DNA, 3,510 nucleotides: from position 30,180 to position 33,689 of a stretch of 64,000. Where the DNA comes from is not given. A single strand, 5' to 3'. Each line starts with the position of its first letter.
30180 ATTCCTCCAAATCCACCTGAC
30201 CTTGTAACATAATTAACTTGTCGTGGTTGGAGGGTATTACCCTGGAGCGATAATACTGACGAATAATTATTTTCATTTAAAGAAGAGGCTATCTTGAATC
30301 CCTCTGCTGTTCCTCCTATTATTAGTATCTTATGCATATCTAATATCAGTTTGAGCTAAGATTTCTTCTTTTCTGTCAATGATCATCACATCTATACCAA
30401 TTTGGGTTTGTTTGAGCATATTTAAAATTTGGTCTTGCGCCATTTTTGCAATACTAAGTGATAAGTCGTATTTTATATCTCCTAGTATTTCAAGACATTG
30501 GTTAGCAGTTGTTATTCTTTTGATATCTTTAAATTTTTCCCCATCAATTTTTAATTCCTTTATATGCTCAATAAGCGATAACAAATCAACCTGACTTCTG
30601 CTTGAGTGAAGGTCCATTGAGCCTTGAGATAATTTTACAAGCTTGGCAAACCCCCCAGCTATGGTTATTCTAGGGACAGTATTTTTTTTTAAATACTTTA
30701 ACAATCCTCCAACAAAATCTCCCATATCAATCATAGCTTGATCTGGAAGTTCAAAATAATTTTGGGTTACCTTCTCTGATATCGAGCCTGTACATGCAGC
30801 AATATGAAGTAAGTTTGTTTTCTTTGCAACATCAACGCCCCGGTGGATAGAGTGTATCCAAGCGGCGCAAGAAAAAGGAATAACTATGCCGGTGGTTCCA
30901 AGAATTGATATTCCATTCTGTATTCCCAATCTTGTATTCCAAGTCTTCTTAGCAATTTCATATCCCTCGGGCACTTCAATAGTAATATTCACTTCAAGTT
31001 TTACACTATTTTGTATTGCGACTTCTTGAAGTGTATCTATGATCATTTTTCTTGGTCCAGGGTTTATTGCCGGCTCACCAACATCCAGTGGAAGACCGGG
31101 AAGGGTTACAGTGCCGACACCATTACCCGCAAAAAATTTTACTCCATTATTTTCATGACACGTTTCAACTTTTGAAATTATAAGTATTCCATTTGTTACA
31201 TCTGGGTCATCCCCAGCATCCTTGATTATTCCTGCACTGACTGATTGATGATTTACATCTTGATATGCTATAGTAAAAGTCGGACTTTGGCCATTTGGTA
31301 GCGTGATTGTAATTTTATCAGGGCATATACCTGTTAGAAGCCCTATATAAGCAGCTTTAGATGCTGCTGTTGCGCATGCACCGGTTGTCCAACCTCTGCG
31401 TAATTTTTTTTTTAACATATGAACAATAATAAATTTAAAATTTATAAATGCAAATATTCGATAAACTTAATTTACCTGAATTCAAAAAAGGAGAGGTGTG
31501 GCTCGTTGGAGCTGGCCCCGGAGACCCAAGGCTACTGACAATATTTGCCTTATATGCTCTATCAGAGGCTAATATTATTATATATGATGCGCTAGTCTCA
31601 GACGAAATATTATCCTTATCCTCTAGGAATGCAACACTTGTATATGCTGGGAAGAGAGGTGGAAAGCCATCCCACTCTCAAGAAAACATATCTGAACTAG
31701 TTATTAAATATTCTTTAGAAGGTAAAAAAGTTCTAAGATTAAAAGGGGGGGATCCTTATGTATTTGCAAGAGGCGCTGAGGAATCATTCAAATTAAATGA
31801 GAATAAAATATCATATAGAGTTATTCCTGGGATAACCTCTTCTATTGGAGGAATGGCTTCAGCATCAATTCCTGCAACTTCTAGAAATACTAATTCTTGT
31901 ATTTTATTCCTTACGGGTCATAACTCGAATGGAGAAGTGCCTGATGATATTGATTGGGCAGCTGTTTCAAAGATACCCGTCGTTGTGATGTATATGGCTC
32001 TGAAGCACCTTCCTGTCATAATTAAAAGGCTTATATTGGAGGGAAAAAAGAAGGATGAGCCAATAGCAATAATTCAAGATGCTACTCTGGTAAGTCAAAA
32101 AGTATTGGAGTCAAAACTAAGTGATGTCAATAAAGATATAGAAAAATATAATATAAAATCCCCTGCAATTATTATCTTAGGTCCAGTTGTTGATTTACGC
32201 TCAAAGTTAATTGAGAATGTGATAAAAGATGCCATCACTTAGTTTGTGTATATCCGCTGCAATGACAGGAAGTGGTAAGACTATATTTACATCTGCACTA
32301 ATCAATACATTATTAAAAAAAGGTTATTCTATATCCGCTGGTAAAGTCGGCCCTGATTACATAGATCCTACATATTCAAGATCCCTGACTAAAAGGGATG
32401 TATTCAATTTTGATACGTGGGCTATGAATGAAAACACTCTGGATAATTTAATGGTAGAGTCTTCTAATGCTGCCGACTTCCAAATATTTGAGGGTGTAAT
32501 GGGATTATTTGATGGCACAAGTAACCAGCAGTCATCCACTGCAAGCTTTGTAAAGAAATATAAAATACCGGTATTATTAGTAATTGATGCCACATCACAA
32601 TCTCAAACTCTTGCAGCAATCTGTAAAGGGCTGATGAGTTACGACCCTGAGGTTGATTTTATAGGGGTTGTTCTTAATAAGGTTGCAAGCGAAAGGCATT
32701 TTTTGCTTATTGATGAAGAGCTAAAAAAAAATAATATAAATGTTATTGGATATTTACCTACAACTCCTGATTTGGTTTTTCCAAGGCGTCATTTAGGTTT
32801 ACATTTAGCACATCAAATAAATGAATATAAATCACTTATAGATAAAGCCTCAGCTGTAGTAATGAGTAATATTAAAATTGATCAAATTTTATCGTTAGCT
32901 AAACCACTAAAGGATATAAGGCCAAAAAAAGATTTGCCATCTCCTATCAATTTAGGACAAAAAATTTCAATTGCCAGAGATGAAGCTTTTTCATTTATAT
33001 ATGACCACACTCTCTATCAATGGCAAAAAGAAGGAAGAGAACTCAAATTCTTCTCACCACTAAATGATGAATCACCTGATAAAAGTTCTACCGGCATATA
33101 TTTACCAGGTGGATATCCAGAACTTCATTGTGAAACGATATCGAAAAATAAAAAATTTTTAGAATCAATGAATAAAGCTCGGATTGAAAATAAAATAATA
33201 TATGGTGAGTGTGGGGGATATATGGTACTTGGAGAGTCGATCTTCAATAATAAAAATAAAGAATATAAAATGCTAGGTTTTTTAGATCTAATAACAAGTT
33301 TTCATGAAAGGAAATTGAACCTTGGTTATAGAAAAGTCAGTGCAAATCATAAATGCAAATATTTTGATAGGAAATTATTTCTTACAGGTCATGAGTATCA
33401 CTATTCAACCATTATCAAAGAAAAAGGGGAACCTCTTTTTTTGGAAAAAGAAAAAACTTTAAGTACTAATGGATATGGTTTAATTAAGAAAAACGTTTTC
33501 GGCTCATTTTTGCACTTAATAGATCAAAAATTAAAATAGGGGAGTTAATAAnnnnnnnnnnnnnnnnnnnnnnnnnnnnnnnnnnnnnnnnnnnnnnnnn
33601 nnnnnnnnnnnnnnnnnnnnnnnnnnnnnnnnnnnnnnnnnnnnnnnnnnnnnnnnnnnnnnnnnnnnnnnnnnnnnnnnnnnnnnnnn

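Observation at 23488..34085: Compact, nearly complete early-cobalt-insertion corrin pathway in an AT-rich streamlined alphaproteobacterial backbone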

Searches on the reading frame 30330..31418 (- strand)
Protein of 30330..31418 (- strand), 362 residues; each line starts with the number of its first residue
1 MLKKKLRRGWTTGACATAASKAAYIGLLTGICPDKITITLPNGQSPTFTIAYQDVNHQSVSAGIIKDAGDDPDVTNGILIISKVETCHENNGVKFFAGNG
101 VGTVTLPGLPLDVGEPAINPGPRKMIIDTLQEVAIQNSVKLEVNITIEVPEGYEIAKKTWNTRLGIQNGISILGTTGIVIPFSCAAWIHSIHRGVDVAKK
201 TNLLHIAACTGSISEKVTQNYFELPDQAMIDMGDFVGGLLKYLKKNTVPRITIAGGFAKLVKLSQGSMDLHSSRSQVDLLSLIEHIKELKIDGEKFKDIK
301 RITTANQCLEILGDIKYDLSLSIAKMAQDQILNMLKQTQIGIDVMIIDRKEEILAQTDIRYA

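Call 3: search_protein_families(library=pfam, proteins=[window:30330-31418:-])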
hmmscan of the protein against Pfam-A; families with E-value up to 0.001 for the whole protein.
window:30330-31418:- (362 aa): 1 family
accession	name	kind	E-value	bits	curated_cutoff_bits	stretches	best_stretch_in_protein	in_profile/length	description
PF01888.22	CbiD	-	1.6e-89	300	25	1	6-266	1-254/254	CbiD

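Call 4: search_protein_families(library=ncbifam, proteins=[window:30330-31418:-])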
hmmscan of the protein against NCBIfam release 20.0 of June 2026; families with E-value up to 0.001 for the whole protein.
window:30330-31418:- (362 aa): 5 families
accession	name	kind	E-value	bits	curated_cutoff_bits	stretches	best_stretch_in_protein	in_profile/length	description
NF000849.0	PRK00075.1-1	equivalog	6.3e-133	443.5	348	1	3-358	9-362/366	cobalt-precorrin-5B (C(1))-methyltransferase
TIGR00312.2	cbiD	equivalog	4.5e-119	397.7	200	1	6-355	1-346/346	cobalt-precorrin-5B (C(1))-methyltransferase CbiD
NF000856.0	PRK00075.2-5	equivalog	2.4e-32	112.3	343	1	6-248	41-266/334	cobalt-precorrin-5B (C(1))-methyltransferase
NF000855.0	PRK00075.2-4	equivalog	8.4e-32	110.3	399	1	6-237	43-257/339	cobalt-precorrin-5B (C(1))-methyltransferase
NF000853.0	PRK00075.2-2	equivalog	1.8e-17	63.5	346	1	6-186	44-202/307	cobalt-precorrin-5B (C(1))-methyltransferase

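Call 9: find_encoding_contigs(protein=window:30330-31418:-, flank=10000, max_places=6)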
Protein window:30330-31418:- (362 aa): 24 contigs read that carry it; 6 places shown.
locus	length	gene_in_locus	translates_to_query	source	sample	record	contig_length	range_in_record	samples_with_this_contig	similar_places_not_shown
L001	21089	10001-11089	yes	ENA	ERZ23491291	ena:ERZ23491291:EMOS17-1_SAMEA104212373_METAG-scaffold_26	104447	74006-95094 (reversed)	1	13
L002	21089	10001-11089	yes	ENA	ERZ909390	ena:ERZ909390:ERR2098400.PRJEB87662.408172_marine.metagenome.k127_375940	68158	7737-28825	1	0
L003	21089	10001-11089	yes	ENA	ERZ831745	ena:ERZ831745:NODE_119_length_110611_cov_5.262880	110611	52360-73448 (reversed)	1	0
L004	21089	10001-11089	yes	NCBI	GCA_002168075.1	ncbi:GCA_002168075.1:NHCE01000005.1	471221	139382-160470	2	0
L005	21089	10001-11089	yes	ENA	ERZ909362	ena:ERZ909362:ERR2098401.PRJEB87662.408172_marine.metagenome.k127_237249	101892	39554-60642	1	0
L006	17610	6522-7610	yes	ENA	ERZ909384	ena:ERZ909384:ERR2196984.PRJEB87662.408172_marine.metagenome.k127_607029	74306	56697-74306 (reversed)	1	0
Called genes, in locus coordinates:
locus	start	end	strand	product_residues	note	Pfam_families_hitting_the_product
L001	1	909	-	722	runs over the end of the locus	PF17764:PriA_3primeBD, PF00270:DEAD, PF04851:ResIII, PF18319:Zn_ribbon_PriA, PF00271:Helicase_C (weak), PF18074:PriA_C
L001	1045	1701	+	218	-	PF00923:TAL_FSA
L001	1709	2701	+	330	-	PF02899:Phage_int_SAM_1, PF13495:Phage_int_SAM_4 (weak), PF00589:Phage_integrase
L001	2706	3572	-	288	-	PF02629:CoA_binding, PF00549:Ligase_CoA, PF13607:Succ_CoA_lig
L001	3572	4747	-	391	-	PF08442:ATP-grasp_2, PF13549:ATP-grasp_5, PF24948:Citrate_synth_N, PF00549:Ligase_CoA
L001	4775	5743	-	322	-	PF00056:Ldh_1_N, PF02866:Ldh_1_C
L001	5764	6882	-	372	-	PF03969:AFG1_ATPase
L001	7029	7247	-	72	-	-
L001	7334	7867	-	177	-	PF25087:GMPPB_C (faint), PF14602:Hexapep_2 (faint), PF25084:LbH_EIF2B (weak), PF00132:Hexapep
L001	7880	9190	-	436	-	PF01656:CbiA, PF13500:AAA_26 (weak), PF07685:GATase_3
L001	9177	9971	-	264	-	PF00590:TP_methylase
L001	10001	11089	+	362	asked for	PF01888:CbiD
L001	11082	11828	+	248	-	PF02571:CbiJ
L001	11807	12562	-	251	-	PF00590:TP_methylase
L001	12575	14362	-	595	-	PF11760:CbiG_N, PF01890:CbiG_C, PF00590:TP_methylase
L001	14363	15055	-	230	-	PF00590:TP_methylase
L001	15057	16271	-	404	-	PF00590:TP_methylase, PF02527:GidB (weak)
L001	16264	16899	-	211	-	PF02570:CbiC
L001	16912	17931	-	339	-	PF06180:CbiK (weak), PF01903:CbiX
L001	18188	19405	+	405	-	PF04551:GcpE, PF26540:GcpE_C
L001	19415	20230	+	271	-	PF02548:Pantoate_transf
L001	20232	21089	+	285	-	PF02569:Pantoate_ligase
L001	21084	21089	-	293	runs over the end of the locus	PF00348:polyprenyl_synt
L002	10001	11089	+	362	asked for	PF01888:CbiD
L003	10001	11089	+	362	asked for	PF01888:CbiD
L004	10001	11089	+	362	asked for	PF01888:CbiD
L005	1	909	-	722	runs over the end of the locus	PF17764:PriA_3primeBD, PF00270:DEAD, PF04851:ResIII, PF18319:Zn_ribbon_PriA, PF00271:Helicase_C (weak), PF18074:PriA_C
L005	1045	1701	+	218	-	PF00923:TAL_FSA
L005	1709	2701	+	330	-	PF02899:Phage_int_SAM_1, PF13495:Phage_int_SAM_4 (weak), PF00589:Phage_integrase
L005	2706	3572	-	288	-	PF02629:CoA_binding, PF00549:Ligase_CoA, PF13607:Succ_CoA_lig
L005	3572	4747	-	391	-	PF08442:ATP-grasp_2, PF13549:ATP-grasp_5, PF24948:Citrate_synth_N, PF00549:Ligase_CoA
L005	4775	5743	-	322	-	PF00056:Ldh_1_N, PF02866:Ldh_1_C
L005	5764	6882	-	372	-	PF03969:AFG1_ATPase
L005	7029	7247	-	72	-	-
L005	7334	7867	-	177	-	PF25087:GMPPB_C (faint), PF14602:Hexapep_2 (faint), PF25084:LbH_EIF2B (weak), PF00132:Hexapep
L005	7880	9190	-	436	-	PF01656:CbiA, PF13500:AAA_26 (weak), PF07685:GATase_3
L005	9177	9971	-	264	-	PF00590:TP_methylase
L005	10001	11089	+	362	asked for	PF01888:CbiD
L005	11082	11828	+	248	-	PF02571:CbiJ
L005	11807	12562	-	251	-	PF00590:TP_methylase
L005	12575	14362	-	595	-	PF11760:CbiG_N, PF01890:CbiG_C, PF00590:TP_methylase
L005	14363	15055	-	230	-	PF00590:TP_methylase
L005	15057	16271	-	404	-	PF00590:TP_methylase, PF02527:GidB (weak)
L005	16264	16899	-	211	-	PF02570:CbiC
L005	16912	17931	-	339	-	PF06180:CbiK (weak), PF01903:CbiX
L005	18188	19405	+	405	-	PF04551:GcpE, PF26540:GcpE_C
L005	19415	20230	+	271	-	PF02548:Pantoate_transf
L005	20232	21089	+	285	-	PF02569:Pantoate_ligase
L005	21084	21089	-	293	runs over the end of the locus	PF00348:polyprenyl_synt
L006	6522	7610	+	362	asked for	PF01888:CbiD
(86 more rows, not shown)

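Call 18: list_cluster_members(proteins=[window:30330-31418:-, window:27057-28844:+, window:23488-24507:+, window:16506-18323:+])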
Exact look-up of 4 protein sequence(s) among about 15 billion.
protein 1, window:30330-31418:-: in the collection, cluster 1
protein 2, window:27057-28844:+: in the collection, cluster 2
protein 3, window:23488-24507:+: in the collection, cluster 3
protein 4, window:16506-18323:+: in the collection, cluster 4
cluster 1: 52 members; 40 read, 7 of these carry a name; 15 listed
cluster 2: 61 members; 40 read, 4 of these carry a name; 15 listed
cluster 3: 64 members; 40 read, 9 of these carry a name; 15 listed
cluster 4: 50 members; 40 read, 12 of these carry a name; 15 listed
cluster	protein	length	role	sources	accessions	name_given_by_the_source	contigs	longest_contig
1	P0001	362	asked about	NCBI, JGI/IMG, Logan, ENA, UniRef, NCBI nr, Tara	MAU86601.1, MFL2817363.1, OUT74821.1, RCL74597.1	MAG: cobalt-precorrin-5B (C(1))-methyltransferase [Alphaproteobacteria bacterium] | Cobalt-precorrin-5B C(1)-methyltransferase n=1 Tax=PS1 clade bacterium TaxID=2175152 ... | cobalt-precorrin-5B (C(1))-methyltransferase [Rhodobiaceae bacterium]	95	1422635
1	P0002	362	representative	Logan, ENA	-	-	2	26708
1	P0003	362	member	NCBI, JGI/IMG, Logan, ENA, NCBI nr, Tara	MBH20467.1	MAG: cobalt-precorrin-5B (C(1))-methyltransferase [Rhodobiaceae bacterium] | cobalt-precorrin-5B (C(1))-methyltransferase [Rhodobiaceae bacterium] | strand:+ start:100424 stop:101512 length:1089 start_codon:yes stop_codon:yes ...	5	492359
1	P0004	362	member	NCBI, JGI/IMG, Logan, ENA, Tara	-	strand:+ start:600 stop:1688 length:1089 start_codon:yes stop_codon:yes gene_type:complete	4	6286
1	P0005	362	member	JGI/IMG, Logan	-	cobalt-precorrin-5B (C1)-methyltransferase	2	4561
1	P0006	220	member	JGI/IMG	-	cobalt-precorrin-5B (C1)-methyltransferase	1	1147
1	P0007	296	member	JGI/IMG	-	cobalt-precorrin-5B (C1)-methyltransferase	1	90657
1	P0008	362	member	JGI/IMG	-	cobalt-precorrin-5B (C1)-methyltransferase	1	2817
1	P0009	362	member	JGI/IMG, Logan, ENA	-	-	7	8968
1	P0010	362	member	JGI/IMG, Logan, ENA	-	-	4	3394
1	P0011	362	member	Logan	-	-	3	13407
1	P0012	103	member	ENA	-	-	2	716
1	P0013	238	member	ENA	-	-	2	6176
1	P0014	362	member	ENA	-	-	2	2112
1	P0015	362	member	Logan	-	-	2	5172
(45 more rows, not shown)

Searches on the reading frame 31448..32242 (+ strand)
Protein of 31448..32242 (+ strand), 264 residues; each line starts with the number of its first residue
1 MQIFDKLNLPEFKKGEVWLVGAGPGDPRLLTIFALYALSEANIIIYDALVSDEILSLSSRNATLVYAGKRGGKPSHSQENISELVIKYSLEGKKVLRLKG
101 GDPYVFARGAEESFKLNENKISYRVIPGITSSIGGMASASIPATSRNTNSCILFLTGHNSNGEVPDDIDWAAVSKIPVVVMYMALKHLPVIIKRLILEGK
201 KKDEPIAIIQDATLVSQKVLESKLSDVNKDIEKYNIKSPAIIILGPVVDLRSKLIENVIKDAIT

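Call 3: search_protein_families(library=pfam, proteins=[window:31448-32242:+])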
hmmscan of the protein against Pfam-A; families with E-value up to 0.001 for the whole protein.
window:31448-32242:+ (264 aa): 1 family
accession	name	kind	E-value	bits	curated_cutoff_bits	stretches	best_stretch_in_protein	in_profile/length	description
PF00590.25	TP_methylase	-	8.4e-38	130.9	27.8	1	17-227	2-211/212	Tetrapyrrole (Corrin/Porphyrin) Methylases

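Call 4: search_protein_families(library=ncbifam, proteins=[window:31448-32242:+])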
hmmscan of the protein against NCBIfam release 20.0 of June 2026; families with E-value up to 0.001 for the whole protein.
window:31448-32242:+ (264 aa): 19 families
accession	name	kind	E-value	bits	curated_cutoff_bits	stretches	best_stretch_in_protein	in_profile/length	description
NF007922.1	PRK10637.1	equivalog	3e-78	263.8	400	1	13-248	215-449/450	siroheme synthase CysG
TIGR01469.1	cobA_cysG_Cterm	equivalog_domain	1.7e-77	260.4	185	1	15-251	1-237/238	uroporphyrinogen-III C-methyltransferase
NF004790.0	PRK06136.1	subfamily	2.3e-76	256.7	198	1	14-254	3-243/250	uroporphyrinogen-III C-methyltransferase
NF005524.0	PRK07168.1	equivalog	2.8e-53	181.1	603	1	15-254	3-241/474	uroporphyrin-III C-methyltransferase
TIGR01465.1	cobM_cbiF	equivalog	6.7e-35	120.6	259.65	1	17-251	1-230/247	precorrin-4 C(11)-methyltransferase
NF012017.0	PRK15473.1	equivalog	1.8e-26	93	408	1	12-247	5-235/257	cobalt-precorrin-4 methyltransferase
NF004647.0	PRK05990.1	equivalog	5.8e-11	42.3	271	1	13-47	4-38/245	precorrin-2 C(20)-methyltransferase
TIGR01467.1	cobI_cbiL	equivalog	2e-10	40.5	163.25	1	18-223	4-212/230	precorrin-2 C(20)-methyltransferase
NF004423.0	PRK05765.1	equivalog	1.2e-09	38.1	332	1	14-242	2-223/247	precorrin-3B C(17)-methyltransferase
TIGR01466.1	cobJ_cbiH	equivalog_domain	3.5e-08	33.3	246.35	1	18-245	2-221/239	precorrin-3B C(17)-methyltransferase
NF004460.0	PRK05787.2-3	equivalog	2.1e-07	30.7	291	1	17-230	2-195/207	cobalt-precorrin-7 (C(5))-methyltransferase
NF004058.0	PRK05576.1-1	equivalog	1.6e-06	27.8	239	1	17-133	4-129/221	cobalt-factor II C(20)-methyltransferase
NF004614.0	PRK05948.1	equivalog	3.9e-06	26.5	251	0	15-47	6-38/242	precorrin-2 C(20)-methyltransferase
NF004455.0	PRK05787.1-3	equivalog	9.5e-06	25.3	258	1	17-134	3-114/221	cobalt-precorrin-7 (C(5))-methyltransferase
NF004062.0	PRK05576.1-5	equivalog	1.5e-05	24.5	194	1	17-148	3-138/219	cobalt-factor II C(20)-methyltransferase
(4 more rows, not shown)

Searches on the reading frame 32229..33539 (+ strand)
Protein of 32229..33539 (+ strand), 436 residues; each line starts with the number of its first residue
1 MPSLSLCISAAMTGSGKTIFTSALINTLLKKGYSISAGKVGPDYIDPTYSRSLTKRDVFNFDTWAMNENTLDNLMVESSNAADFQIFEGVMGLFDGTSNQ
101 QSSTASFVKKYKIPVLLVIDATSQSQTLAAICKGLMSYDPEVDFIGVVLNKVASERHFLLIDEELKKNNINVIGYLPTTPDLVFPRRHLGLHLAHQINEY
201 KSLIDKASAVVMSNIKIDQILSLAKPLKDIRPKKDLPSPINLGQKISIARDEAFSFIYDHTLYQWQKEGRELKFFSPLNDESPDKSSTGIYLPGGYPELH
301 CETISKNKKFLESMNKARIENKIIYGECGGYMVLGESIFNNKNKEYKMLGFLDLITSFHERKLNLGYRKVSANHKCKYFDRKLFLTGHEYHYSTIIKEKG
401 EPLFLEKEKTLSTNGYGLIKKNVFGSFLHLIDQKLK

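Call 3: search_protein_families(library=pfam, proteins=[window:32229-33539:+])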
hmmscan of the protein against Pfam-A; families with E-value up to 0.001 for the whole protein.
window:32229-33539:+ (436 aa): 3 families
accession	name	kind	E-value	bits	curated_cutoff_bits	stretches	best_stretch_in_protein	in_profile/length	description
PF07685.20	GATase_3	-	4.6e-32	111.7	27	1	245-431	1-190/196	CobB/CobQ-like glutamine amidotransferase domain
PF01656.29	CbiA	-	1.5e-11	44.8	25.4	1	8-182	3-115/125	CobQ/CobB/MinD/ParA nucleotide binding domain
PF13500.12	AAA_26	-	5.9e-09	36.5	27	1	69-185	86-197/198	AAA domain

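Call 4: search_protein_families(library=ncbifam, proteins=[window:32229-33539:+])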
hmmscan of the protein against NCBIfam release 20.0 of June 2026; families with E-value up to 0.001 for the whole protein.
window:32229-33539:+ (436 aa): 9 families
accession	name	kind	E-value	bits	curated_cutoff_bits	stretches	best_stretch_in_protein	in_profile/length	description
NF002204.1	PRK01077.1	equivalog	1.9e-131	438.8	254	1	5-431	3-419/420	cobyrinic acid a,c-diamide synthase CobB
NF033195.1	F430_CfbB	exception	5.3e-93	312.3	560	1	6-430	2-437/451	Ni-sirohydrochlorin a,c-diamide synthase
TIGR00379.1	cobB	subfamily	1.2e-91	307.8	261.4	1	9-430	5-431/449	cobyrinic/hydrogenobyrinic acid a,c-diamide synthase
NF053748.1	bifunc_CobBC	exception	2.2e-74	251.2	950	1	6-430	4-427/797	bifunctional hydrogenobyrinic acid a,c-diamide synthase/histidinol phosphate aminotransferase CobBC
NF010471.0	PRK13896.1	equivalog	1.1e-66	225.7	693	1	8-430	6-419/433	cobyrinic acid a,c-diamide synthase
NF004921.0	PRK06278.1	equivalog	6.5e-13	48.4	354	1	7-174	243-416/482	cobyrinic acid a,c-diamide synthase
NF001989.1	PRK00784.1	equivalog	2e-09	36.6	273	1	292-430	292-422/480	cobyric acid synthase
TIGR00313.1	cobQ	equivalog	4.3e-09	35.7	309.9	1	291-431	289-425/477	cobyric acid synthase CobQ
NF045636.1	isoglutsynth_GatD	equivalog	0.00069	19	400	0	290-429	69-207/258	lipid II isoglutaminyl synthase subunit GatD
